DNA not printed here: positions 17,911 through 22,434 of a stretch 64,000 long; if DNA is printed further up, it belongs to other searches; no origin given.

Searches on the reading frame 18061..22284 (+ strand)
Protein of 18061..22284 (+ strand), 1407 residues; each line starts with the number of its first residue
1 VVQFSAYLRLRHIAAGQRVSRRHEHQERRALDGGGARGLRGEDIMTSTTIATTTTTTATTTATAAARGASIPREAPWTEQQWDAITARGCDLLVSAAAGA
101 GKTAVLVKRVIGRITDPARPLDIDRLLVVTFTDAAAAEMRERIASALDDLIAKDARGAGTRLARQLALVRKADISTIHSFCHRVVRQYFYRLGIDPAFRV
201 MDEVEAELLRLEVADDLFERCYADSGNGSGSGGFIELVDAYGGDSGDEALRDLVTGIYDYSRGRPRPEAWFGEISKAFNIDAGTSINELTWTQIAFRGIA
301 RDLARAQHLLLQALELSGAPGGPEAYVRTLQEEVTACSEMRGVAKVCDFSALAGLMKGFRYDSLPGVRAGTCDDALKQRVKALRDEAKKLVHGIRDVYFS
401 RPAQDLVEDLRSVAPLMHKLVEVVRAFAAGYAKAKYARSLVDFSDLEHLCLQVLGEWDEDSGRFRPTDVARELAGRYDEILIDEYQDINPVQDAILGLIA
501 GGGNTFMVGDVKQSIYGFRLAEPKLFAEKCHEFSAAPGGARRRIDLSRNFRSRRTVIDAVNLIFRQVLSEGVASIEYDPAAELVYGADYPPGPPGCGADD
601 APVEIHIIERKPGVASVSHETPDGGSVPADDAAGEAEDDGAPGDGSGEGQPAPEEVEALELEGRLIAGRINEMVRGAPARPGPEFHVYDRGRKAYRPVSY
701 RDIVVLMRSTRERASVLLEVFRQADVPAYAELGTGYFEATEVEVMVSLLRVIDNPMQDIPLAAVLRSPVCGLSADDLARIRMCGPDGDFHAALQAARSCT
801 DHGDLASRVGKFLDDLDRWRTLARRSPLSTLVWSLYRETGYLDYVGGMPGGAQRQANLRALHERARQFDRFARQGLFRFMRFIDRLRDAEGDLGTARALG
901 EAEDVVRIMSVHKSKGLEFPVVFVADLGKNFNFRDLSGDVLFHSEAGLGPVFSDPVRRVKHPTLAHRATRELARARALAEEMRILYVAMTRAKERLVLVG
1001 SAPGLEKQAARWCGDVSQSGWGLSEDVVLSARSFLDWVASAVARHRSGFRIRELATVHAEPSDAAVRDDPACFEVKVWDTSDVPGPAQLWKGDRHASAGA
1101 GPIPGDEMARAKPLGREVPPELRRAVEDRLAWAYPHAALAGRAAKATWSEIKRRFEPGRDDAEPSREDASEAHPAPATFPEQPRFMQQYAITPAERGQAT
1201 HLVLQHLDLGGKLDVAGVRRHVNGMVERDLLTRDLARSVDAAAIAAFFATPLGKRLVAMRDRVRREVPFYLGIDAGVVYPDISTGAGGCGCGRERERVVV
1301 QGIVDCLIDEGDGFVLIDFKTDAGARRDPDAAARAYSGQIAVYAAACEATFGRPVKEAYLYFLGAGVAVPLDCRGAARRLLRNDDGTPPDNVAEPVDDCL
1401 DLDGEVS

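Call 23: search_protein_families(library=pfam, proteins=[window:18061-22284:+], max_evalue=0.00001)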
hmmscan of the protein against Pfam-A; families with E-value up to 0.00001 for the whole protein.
window:18061-22284:+ (1407 aa): 5 families
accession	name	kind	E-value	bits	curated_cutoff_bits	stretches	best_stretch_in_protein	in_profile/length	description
PF00580.27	UvrD-helicase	-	1.7e-52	179.2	23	2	77-209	1-115/271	UvrD/REP helicase N-terminal domain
PF13361.12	UvrD_C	-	1e-23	84.7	25.6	1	853-998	236-345/350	UvrD-like helicase C-terminal domain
PF13245.12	AAA_19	-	2.3e-13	50.9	25.1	1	92-519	14-134/134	AAA domain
PF13538.12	UvrD_C_2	-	2.1e-11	44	27.4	0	906-926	2-22/52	UvrD-like helicase C-terminal domain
PF12705.13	PDDEXK_1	-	1.9e-10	41.6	22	1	1188-1362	29-189/247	PD-(D/E)XK nuclease superfamily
